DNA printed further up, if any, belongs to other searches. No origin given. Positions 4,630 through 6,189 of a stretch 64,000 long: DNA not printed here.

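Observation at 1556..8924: Translationally coupled SNF2 helicase -> SbcD-like nuclease -> SbcC/YhaN-like ATPase operon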

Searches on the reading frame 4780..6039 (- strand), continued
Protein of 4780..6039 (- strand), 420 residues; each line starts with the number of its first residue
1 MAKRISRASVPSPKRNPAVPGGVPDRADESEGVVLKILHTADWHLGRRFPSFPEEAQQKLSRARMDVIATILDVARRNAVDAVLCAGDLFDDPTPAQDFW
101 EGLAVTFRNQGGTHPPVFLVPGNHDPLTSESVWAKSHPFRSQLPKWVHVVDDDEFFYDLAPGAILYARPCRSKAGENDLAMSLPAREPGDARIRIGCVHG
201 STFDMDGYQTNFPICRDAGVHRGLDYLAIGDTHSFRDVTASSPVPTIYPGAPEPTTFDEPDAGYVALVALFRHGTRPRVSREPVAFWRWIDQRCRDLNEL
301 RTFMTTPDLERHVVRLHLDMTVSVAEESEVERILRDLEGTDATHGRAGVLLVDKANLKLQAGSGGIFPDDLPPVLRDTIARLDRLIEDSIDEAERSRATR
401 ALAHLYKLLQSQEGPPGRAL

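Call 75: search_protein_families(library=pfam, alignment_id=A4, max_evalue=0.00001)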
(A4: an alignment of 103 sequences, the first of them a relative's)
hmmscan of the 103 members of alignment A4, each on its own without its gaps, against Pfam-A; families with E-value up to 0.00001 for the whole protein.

A. member 1, L001:5765-6337:+ (191 aa): 0 families

B. families by the number of members that match (of 103 scanned): 80 families (the first 25 are shown)
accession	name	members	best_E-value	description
PF13245.12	AAA_19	10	6.7e-15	AAA domain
PF13604.12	AAA_30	8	2.1e-56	AAA domain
PF18741.7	MTES_1575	6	1.4e-33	REase_MTES_1575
PF00580.27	UvrD-helicase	6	1.8e-26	UvrD/REP helicase N-terminal domain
PF13086.12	AAA_11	6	1.2e-19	AAA domain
PF13087.12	AAA_12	6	9.2e-18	AAA domain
PF00271.37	Helicase_C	4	1.2e-20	Helicase conserved C-terminal domain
PF13361.12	UvrD_C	3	6.7e-17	UvrD-like helicase C-terminal domain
PF01443.25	Viral_helicase1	3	2e-08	Viral superfamily 1 RNA helicase core domain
PF13538.12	UvrD_C_2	3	2.8e-07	UvrD-like helicase C-terminal domain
PF00176.29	SNF2-rel_dom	2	1.1e-42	SNF2-related domain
PF10412.15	TrwB_AAD_bind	2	4.5e-23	Type IV secretion-system coupling protein DNA-binding domain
PF13620.12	CarboxypepD_reg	2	5.6e-19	Carboxypeptidase regulatory-like domain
PF13304.12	AAA_21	2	2e-16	AAA domain, putative AbiEii toxin, Type IV TA system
PF13401.12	AAA_22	2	1.2e-09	AAA domain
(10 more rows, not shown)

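Call 81: search_solved_structures(query=A1, max_evalue=0.01, show_alignments=1)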
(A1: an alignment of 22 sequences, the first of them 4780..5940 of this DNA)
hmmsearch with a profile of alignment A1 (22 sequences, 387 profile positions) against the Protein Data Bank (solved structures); distinct sequences matched with E-value up to 0.01: 18.
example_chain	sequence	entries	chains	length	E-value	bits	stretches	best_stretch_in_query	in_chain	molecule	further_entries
4o24_A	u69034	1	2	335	4.5e-14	55.2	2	2-92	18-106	Exonuclease, putative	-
2q8u_A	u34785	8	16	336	4.5e-14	55.2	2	2-92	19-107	Exonuclease, putative | Nuclease SbcCD subunit D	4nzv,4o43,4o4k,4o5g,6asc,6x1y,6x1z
3qg5_C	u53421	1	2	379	1.1e-13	54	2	2-92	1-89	Mre11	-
4lty_C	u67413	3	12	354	4.4e-13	52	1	2-95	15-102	Exonuclease subunit SbcD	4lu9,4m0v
6s6v_A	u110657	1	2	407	7e-13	51.3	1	2-95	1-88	Nuclease SbcCD subunit D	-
3thn_A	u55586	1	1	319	9.9e-13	50.8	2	2-92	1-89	Exonuclease, putative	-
3tho_B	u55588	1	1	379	1.6e-12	50.2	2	2-92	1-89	Exonuclease, putative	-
7yzo_A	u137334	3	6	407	9.2e-12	47.6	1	2-95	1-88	Nuclease SbcCD subunit D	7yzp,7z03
6s85_A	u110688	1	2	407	1.3e-11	47.2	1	2-95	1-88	Nuclease SbcCD subunit D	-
1ii7_A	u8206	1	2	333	9.2e-08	34.4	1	3-93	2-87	Mre11 nuclease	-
3dsc_A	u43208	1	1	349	1.1e-07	34.2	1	3-93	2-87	DNA double-strand break repair protein mre11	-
4hd0_A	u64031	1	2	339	3e-07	32.8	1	2-93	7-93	DNA double-strand break repair protein Mre11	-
3dsd_A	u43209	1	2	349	2e-06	30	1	3-93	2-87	DNA double-strand break repair protein mre11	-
7dog_A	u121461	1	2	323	2.7e-06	29.6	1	1-93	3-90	Nuclease SbcCD subunit D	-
1s8e_A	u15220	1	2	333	1.4e-05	27.2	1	3-90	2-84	exonuclease putative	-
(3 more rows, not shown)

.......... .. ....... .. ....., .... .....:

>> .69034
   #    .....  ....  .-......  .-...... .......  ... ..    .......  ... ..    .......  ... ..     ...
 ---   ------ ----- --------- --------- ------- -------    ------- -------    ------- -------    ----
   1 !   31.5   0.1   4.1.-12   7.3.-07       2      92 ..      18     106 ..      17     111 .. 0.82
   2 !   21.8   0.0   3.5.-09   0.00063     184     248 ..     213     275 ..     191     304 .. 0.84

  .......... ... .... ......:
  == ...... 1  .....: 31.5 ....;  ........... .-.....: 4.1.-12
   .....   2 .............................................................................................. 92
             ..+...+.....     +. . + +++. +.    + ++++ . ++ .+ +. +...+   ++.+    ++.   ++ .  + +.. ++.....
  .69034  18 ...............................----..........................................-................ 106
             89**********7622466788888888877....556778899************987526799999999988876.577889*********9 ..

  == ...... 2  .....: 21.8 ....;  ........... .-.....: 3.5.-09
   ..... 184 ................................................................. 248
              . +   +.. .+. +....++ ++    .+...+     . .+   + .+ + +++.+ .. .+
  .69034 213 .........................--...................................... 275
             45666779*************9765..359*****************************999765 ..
